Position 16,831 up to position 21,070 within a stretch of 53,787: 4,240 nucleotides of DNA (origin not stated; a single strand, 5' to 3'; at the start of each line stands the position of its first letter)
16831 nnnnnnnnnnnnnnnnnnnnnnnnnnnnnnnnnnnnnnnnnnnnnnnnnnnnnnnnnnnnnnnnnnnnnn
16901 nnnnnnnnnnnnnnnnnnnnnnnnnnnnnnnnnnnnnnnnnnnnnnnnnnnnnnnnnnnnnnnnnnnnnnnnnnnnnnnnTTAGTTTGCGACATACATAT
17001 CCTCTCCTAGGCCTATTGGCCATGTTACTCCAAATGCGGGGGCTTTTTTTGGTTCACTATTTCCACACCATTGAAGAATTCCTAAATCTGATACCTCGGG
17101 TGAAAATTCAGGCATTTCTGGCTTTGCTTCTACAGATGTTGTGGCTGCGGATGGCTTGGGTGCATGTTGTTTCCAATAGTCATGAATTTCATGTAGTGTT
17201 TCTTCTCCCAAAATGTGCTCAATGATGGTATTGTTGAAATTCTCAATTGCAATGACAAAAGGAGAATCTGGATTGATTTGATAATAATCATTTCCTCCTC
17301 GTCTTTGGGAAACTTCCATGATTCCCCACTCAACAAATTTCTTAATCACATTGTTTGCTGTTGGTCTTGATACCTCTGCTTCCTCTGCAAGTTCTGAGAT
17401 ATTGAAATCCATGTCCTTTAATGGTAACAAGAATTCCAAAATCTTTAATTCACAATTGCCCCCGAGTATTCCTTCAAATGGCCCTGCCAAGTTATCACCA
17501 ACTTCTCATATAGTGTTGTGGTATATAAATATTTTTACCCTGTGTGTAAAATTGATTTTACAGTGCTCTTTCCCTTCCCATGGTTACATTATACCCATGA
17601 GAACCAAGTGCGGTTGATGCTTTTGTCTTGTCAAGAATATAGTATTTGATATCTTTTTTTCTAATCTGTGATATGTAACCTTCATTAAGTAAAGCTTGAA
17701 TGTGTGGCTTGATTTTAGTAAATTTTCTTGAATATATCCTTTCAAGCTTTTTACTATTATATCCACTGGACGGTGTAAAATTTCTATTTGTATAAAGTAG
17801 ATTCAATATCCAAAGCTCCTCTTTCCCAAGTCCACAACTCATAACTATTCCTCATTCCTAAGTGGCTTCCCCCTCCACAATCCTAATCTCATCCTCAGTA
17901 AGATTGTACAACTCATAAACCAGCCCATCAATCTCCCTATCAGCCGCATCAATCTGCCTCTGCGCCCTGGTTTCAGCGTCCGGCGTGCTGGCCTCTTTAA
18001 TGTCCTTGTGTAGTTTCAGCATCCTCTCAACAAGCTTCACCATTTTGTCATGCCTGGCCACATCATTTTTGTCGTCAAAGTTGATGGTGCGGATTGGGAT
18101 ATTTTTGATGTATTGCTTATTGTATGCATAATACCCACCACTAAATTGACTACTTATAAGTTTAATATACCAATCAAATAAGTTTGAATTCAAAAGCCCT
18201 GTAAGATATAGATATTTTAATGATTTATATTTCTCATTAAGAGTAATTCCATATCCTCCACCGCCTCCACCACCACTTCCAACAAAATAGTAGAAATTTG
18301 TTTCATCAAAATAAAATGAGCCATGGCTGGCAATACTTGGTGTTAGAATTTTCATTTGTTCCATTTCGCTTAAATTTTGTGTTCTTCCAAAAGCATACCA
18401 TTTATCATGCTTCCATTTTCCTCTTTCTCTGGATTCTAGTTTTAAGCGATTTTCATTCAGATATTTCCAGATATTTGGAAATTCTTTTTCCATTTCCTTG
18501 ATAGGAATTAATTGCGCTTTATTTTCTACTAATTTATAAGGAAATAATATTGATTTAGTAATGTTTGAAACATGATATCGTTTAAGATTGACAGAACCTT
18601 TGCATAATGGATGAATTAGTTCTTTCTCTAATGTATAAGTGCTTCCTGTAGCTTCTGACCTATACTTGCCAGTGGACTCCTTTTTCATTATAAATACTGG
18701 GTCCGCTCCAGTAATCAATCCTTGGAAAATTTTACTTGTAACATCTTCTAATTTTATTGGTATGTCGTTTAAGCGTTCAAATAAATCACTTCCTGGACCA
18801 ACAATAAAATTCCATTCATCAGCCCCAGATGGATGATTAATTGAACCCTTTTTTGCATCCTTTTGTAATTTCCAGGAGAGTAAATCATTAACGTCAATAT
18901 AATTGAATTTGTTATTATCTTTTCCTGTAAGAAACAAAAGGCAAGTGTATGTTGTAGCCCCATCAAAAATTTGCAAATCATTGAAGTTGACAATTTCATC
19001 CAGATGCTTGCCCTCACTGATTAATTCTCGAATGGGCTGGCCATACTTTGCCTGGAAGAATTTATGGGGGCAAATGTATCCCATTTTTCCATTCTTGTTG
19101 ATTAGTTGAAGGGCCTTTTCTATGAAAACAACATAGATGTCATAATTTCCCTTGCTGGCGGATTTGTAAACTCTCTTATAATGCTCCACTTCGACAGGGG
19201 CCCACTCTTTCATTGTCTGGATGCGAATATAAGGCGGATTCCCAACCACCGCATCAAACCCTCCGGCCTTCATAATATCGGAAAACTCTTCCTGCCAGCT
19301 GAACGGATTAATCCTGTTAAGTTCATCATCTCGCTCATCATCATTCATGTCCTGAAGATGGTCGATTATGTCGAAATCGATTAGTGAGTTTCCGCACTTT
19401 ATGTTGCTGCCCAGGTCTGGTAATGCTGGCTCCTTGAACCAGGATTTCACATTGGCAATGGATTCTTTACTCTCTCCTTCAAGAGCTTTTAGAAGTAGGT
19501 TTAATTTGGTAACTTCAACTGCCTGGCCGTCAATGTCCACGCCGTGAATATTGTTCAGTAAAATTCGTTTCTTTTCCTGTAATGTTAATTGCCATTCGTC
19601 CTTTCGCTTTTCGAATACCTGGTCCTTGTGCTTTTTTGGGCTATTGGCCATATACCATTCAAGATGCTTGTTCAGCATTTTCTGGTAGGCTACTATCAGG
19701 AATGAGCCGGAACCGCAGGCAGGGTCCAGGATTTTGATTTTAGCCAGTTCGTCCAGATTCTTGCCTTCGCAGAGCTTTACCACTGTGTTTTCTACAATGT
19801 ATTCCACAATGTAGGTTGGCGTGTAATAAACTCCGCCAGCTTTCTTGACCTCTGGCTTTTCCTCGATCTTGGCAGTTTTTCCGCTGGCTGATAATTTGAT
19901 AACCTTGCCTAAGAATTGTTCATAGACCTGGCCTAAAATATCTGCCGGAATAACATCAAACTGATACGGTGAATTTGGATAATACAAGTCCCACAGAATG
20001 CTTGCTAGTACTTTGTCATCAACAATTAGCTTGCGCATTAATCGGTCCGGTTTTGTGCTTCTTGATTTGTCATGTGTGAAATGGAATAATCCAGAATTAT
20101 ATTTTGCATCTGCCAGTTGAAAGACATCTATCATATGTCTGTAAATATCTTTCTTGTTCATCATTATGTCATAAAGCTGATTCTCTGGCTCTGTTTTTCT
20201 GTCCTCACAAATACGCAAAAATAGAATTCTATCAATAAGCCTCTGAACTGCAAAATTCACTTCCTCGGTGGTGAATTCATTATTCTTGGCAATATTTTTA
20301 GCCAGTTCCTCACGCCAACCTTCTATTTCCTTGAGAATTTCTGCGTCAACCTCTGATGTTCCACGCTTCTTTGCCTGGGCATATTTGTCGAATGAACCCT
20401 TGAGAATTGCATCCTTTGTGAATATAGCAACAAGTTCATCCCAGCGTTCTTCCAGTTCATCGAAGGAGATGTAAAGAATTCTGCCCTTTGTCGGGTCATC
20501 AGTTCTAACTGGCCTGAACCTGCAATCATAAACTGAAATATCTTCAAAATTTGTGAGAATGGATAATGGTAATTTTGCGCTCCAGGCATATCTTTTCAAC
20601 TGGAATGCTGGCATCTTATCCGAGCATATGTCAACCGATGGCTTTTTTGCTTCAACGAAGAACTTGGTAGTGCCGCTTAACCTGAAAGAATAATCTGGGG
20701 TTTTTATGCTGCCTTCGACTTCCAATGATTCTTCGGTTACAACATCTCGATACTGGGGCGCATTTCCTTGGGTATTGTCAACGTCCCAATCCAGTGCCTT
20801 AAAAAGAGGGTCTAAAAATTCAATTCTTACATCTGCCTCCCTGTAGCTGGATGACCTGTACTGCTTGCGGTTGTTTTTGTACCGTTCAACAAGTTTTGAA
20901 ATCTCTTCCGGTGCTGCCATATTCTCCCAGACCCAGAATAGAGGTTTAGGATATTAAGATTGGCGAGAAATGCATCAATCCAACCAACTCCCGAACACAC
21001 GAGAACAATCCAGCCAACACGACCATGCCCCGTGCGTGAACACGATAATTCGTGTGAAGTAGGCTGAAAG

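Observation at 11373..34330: Family of GC-clamped structured intergenic repeats (six copies) with compensatory base changes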

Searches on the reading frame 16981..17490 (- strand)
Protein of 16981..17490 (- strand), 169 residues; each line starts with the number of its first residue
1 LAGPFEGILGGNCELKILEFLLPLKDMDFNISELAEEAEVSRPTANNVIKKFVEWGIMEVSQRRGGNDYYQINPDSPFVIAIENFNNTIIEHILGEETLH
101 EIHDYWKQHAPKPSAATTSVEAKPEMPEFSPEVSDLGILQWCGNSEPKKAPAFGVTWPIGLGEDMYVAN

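Call 11: search_protein_families(library=pfam, proteins=[window:16981-17490:-], max_evalue=0.01)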
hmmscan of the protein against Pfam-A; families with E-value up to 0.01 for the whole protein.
window:16981-17490:- (169 aa): 9 families
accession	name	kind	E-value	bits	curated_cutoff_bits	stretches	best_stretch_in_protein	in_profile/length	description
PF08279.18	HTH_11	-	3e-05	24.2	25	1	15-65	3-51/55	HTH domain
PF24033.1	DUF7342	-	4.9e-05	23.8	31.6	1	32-86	21-74/150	Family of unknown function (DUF7342)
PF01978.25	TrmB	-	0.00022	21.4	25.6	1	15-67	11-59/68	Sugar-specific transcriptional regulator TrmB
PF01047.28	MarR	-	0.00073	19.8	24.6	1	30-62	19-51/59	MarR family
PF00392.27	GntR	-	0.00091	19.3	27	1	32-65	28-61/64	Bacterial regulatory proteins, gntR family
PF13551.12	HTH_29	-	0.0016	19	28.1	1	30-65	14-51/64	Winged helix-turn helix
PF12802.13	MarR_2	-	0.0042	17.7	27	1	29-57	21-49/61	MarR family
PF13545.12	HTH_Crp_2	-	0.0076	16.6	27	0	27-63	21-57/70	Crp-like helix-turn-helix domain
PF13518.12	HTH_28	-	0.0095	16.4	25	0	27-66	11-50/52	Helix-turn-helix domain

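Call 104: search_protein_families(library=padloc, proteins=[window:16981-17490:-], max_evalue=0.001)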
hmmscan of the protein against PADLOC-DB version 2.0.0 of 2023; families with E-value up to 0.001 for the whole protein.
window:16981-17490:- (169 aa): 5 families
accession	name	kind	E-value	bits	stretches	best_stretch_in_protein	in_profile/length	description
PDLC01438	Csa3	-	2.6e-06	25.7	1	9-77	145-206/305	"CAS-I,CAS-II,CAS-III,CAS-IV,CAS-V,CAS-VI; associated_signaling"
PDLC04368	PDC-M05A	-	8e-05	20.5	1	12-78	13-78/201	-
PDLC03963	SoFic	-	9.3e-05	19.9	1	28-71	307-350/361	-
PDLC04370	PDC-M05A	-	0.00015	19.7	1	17-82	20-83/194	-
PDLC01268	CasR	-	0.00031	18.7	1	14-69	126-174/179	"CAS-I,CAS-II,CAS-III,CAS-IV,CAS-V,CAS-VI; associated_signaling"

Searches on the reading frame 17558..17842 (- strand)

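Call 12: search_protein_families(library=pfam, proteins=[window:17558-17842:-], max_evalue=0.01)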
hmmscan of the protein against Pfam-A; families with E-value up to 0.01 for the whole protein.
window:17558-17842:- (94 aa): 1 family
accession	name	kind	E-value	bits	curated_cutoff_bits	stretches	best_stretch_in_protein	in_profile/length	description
PF22381.2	Staph_reg_Sar_Rot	-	0.0043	17.6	27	1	4-63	11-64/85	Transcriptional regulator SarA/Rot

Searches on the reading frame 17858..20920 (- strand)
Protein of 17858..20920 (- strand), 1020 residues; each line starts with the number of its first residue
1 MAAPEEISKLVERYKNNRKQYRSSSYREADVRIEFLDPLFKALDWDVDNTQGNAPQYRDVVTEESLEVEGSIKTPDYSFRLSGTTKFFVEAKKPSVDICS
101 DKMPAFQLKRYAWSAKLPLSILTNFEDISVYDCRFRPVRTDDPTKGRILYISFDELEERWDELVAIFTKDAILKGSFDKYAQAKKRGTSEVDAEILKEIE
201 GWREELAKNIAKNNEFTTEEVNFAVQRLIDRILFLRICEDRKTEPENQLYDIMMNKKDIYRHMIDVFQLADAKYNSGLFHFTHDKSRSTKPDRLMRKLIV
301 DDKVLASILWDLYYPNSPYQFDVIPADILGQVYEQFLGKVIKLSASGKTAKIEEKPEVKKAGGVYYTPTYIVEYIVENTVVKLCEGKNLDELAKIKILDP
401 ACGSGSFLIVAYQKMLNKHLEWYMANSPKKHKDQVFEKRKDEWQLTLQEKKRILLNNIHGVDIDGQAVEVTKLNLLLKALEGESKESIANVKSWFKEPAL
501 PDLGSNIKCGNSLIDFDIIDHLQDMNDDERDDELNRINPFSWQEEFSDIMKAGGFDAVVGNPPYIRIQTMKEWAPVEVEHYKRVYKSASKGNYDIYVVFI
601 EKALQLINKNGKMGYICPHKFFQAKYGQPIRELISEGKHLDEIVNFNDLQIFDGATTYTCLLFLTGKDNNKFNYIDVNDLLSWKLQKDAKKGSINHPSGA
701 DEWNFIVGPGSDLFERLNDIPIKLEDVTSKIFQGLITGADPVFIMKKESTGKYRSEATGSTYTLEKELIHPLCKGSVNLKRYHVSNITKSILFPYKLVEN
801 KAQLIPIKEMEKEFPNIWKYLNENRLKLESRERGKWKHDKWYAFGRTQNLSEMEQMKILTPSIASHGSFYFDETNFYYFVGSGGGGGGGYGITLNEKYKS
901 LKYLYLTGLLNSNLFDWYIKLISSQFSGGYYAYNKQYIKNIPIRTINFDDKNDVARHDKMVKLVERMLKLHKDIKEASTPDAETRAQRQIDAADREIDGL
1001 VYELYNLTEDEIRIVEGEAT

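Call 11: search_protein_families(library=pfam, proteins=[window:17858-20920:-], max_evalue=0.01)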
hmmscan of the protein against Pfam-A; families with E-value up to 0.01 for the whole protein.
window:17858-20920:- (1020 aa): 7 families
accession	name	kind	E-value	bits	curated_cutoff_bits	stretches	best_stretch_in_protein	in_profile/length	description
PF07669.17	Eco57I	-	1.3e-49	169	25.3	1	456-652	1-171/171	Eco57I restriction-modification methylase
PF02384.22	N6_Mtase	-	1.8e-22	80.5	20.4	2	327-485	4-107/311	N-6 DNA Methylase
PF20473.4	MmeI_Mtase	-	3.7e-19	69.4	27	1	390-618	16-199/259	MmeI, DNA-methyltransferase domain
PF12950.13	TaqI_C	-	1.3e-08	35.5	26.5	1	826-943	32-118/118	TaqI-like C-terminal specificity domain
PF04313.20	HSDR_N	-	2e-07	31.5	25.1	0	69-134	122-193/198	Type I restriction enzyme R protein N terminus (HSDR_N)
PF01170.24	UPF0020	-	4.7e-06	26.9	22.3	1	396-482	31-103/197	RMKL-like, methyltransferase domain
PF13588.12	HSDR_N_2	-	0.0064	17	25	0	63-134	27-97/110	Type I restriction enzyme R protein N terminus (HSDR_N)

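Call 104: search_protein_families(library=padloc, proteins=[window:17858-20920:-], max_evalue=0.001)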
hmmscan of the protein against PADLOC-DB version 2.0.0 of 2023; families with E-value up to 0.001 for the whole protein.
window:17858-20920:- (1020 aa): 74 families (the best 25 are shown)
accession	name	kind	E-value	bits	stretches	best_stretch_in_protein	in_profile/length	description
PDLC03604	REase_MTase_IIG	-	2e-287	954.3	1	5-1015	8-1004/1011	Type IIG restriction enzyme-methyltransferase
PDLC03629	REase_MTase_IIG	-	9.3e-89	296.6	1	328-962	347-984/1182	Type IIG restriction enzyme-methyltransferase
PDLC03335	MTase_II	-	5.6e-77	257.8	2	538-950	178-578/607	Type II methyltransferase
PDLC03612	REase_MTase_IIG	-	8.1e-65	217.7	2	533-1017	781-1245/1247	Type IIG restriction enzyme-methyltransferase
PDLC03609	REase_MTase_IIG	-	3.9e-63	211.6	3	392-963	434-946/1066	Type IIG restriction enzyme-methyltransferase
PDLC02529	PglX|PglXI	-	1.3e-39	133.8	2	358-632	195-435/1189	PglX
PDLC03250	MTase_II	-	6.2e-39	132.3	1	357-1016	158-769/775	Type II methyltransferase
PDLC03313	MTase_II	-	1e-38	131.2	1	549-965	139-531/563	Type II methyltransferase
PDLC03226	MTase_II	-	9.9e-35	118.2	3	700-976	303-556/579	Type II methyltransferase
PDLC03596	REase_MTase_IIG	-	4.8e-34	115.6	2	545-1018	701-1145/1148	Type IIG restriction enzyme-methyltransferase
PDLC03248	MTase_II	-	1.6e-33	114.2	2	529-684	60-213/521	Type II methyltransferase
PDLC03245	MTase_II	-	5.8e-33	112.3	2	554-956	158-544/577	Type II methyltransferase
PDLC02643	DrmMI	-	2.4e-31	106.5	2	527-623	840-938/1347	DrmMI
PDLC03601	REase_MTase_IIG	-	2.6e-31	106.4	2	552-975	671-1084/1110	Type IIG restriction enzyme-methyltransferase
PDLC03630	REase_MTase_IIG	-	2.1e-28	96.7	3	476-671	531-733/1100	Type IIG restriction enzyme-methyltransferase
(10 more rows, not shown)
